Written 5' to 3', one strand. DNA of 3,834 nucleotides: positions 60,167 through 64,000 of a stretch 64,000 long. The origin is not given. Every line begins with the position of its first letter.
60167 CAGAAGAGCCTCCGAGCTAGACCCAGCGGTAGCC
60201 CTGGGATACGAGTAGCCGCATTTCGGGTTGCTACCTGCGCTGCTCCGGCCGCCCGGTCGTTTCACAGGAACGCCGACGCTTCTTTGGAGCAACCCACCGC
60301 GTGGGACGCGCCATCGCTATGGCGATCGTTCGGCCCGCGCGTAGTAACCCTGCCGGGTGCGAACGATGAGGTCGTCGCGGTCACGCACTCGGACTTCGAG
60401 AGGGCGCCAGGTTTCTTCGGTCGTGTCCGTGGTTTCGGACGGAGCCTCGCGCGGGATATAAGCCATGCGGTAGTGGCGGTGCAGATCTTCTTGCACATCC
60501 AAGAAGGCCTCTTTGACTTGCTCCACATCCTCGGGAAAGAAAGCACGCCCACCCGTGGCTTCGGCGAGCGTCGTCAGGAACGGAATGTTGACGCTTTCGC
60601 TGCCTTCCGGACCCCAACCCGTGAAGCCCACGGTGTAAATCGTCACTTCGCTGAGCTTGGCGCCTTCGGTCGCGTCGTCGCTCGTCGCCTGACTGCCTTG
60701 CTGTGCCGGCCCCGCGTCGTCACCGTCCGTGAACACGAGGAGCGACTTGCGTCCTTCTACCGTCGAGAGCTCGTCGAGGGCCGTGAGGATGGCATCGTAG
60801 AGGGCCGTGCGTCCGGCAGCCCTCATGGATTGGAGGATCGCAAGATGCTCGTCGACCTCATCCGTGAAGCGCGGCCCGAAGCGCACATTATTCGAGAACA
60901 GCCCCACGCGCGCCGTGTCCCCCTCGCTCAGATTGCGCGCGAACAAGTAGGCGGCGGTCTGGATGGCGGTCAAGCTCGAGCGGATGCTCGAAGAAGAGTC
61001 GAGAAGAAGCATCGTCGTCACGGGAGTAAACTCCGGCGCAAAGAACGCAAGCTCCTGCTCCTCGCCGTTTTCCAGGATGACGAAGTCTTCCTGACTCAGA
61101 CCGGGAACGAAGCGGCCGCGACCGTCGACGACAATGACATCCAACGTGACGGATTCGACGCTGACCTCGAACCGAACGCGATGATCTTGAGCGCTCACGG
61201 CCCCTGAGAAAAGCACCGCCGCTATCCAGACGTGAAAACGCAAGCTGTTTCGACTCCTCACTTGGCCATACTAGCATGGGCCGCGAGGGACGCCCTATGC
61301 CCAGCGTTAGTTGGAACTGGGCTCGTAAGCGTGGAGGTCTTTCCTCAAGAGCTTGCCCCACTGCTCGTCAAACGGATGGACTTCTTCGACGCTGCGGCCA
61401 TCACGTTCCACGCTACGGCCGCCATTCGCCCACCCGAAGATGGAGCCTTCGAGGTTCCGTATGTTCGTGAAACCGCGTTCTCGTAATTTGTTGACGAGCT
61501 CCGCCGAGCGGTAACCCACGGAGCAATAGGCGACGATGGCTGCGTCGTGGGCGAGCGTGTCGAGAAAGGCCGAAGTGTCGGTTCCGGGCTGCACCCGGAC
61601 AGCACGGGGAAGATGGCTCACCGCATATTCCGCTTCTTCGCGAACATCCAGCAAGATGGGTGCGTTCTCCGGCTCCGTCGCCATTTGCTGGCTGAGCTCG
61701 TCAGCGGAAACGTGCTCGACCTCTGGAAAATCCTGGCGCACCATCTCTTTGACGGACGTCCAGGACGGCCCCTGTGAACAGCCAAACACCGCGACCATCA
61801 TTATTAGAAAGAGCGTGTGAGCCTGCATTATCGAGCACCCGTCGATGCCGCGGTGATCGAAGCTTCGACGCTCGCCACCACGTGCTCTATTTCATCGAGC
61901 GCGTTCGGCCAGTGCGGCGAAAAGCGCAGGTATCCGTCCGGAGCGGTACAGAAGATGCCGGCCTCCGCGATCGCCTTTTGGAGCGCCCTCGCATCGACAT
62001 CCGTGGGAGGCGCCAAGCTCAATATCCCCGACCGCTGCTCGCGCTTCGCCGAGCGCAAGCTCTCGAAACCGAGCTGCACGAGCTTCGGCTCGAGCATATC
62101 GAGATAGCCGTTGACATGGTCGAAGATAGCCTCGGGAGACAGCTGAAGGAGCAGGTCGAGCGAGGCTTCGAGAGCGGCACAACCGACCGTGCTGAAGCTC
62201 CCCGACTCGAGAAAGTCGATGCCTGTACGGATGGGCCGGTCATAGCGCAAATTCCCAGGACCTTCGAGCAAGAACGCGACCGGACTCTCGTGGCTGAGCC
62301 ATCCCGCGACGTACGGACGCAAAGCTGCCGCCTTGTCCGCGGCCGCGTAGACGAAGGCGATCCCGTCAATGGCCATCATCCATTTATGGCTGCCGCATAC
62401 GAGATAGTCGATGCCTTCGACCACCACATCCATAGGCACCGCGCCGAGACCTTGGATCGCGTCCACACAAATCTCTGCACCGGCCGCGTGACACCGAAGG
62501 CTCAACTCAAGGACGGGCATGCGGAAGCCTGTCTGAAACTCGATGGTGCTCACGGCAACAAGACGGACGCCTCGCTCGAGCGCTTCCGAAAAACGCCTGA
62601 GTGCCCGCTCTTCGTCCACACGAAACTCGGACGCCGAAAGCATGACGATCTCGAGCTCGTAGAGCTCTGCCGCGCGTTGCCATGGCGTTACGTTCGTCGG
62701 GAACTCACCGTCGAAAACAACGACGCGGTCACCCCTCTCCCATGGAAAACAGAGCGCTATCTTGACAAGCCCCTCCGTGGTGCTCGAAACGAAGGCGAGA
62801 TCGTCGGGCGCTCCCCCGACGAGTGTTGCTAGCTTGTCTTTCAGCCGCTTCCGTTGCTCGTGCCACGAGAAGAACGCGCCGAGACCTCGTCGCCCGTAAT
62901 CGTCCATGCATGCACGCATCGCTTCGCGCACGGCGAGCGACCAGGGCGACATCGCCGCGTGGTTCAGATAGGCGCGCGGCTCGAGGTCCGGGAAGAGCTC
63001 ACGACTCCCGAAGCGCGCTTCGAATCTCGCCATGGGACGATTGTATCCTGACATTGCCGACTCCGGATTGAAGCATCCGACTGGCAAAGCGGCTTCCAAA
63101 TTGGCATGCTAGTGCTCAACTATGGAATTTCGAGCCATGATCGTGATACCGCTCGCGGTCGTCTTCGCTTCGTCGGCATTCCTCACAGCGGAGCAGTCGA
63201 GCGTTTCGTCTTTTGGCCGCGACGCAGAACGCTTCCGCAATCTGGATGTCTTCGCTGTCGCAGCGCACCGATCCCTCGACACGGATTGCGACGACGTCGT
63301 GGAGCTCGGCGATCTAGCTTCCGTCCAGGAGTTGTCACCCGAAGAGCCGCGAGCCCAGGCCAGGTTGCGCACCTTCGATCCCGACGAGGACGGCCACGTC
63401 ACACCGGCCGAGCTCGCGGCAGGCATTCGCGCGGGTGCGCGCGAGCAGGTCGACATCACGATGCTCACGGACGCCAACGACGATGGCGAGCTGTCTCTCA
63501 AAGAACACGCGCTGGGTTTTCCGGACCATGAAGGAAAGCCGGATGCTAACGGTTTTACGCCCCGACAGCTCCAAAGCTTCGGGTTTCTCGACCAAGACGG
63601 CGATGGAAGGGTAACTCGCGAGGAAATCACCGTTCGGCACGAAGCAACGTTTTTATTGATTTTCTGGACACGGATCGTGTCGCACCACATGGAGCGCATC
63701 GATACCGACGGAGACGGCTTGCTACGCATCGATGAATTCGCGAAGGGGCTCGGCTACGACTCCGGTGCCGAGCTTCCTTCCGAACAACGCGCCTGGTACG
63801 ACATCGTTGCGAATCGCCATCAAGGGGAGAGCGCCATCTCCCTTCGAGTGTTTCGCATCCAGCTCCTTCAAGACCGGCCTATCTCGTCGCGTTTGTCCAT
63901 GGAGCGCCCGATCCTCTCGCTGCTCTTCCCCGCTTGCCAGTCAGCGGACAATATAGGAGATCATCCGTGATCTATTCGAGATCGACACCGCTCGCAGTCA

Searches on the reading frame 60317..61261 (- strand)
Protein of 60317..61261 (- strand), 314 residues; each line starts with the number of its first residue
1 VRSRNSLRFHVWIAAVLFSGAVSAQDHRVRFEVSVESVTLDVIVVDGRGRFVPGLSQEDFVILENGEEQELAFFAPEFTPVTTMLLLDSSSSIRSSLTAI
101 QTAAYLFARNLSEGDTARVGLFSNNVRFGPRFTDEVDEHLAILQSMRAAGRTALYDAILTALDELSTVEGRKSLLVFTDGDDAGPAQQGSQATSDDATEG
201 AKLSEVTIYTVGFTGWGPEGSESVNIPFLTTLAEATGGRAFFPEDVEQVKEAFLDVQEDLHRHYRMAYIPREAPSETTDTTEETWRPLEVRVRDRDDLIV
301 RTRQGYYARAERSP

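Call 13: search_protein_families(library=pfam, proteins=[window:60317-61261:-], max_evalue=0.01)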
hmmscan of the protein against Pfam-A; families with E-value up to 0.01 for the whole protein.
window:60317-61261:- (314 aa): 3 families
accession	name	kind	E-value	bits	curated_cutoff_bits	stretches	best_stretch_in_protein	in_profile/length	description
PF00092.34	VWA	-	3.4e-10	40.9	23.8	1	85-252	4-171/174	von Willebrand factor type A domain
PF13519.12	VWA_2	-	9.3e-10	39.5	27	1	83-180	1-106/107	von Willebrand factor type A domain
PF13768.12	VWA_3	-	3.9e-06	27.4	27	1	85-240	5-153/155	von Willebrand factor type A domain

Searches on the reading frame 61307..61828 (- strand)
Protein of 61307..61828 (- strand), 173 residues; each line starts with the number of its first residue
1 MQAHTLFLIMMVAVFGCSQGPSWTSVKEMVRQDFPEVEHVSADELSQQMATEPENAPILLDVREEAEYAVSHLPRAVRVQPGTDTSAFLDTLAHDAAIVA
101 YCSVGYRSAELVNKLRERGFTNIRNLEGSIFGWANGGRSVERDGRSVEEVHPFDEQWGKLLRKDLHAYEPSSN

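Call 13: search_protein_families(library=pfam, proteins=[window:61307-61828:-], max_evalue=0.01)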
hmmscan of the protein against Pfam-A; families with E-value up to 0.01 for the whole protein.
window:61307-61828:- (173 aa): 1 family
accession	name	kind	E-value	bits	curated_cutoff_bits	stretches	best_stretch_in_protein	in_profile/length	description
PF00581.25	Rhodanese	-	3.7e-17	63.1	22.2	1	41-135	1-101/102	Rhodanese-like domain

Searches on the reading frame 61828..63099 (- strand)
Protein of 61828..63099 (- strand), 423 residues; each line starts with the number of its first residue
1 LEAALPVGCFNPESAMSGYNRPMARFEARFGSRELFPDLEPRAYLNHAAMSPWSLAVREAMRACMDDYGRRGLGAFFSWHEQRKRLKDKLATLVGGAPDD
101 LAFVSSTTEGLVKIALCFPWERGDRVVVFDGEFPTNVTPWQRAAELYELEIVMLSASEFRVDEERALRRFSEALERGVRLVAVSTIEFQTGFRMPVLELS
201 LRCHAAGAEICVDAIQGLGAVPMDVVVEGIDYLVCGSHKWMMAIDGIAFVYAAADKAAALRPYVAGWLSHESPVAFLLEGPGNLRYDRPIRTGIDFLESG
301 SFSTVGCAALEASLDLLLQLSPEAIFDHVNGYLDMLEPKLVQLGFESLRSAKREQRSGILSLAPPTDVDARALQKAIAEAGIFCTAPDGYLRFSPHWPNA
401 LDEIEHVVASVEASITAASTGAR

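Call 13: search_protein_families(library=pfam, proteins=[window:61828-63099:-], max_evalue=0.01)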
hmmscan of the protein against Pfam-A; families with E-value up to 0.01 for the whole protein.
window:61828-63099:- (423 aa): 1 family
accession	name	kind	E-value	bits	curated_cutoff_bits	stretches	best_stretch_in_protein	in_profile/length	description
PF00266.25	Aminotran_5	-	4.4e-31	108.6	21.5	1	44-385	2-336/371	Aminotransferase class-V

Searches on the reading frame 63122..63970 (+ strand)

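Call 13: search_protein_families(library=pfam, proteins=[window:63122-63970:+], max_evalue=0.01)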
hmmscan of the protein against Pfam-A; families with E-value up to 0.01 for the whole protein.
window:63122-63970:+ (282 aa): 6 families
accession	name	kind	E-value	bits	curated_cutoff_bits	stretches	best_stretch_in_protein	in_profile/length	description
PF00036.39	EF-hand_1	-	2.3e-12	46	25.4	0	82-103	6-27/29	EF hand domain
PF13405.12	EF-hand_6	-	6.8e-12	44.4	25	0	152-169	5-22/30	EF-hand domain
PF13499.12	EF-hand_7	-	1.3e-10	41.9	30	1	153-208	8-64/67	EF-hand domain pair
PF13202.12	EF-hand_5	-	3e-10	39.5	25.9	1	151-168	2-20/25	EF hand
PF13833.12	EF-hand_8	-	3.5e-05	23.9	28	0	155-170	33-48/54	EF-hand domain pair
PF10591.15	SPARC_Ca_bdg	-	0.00013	22.6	22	0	49-98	60-110/113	Secreted protein acidic and rich in cysteine Ca binding region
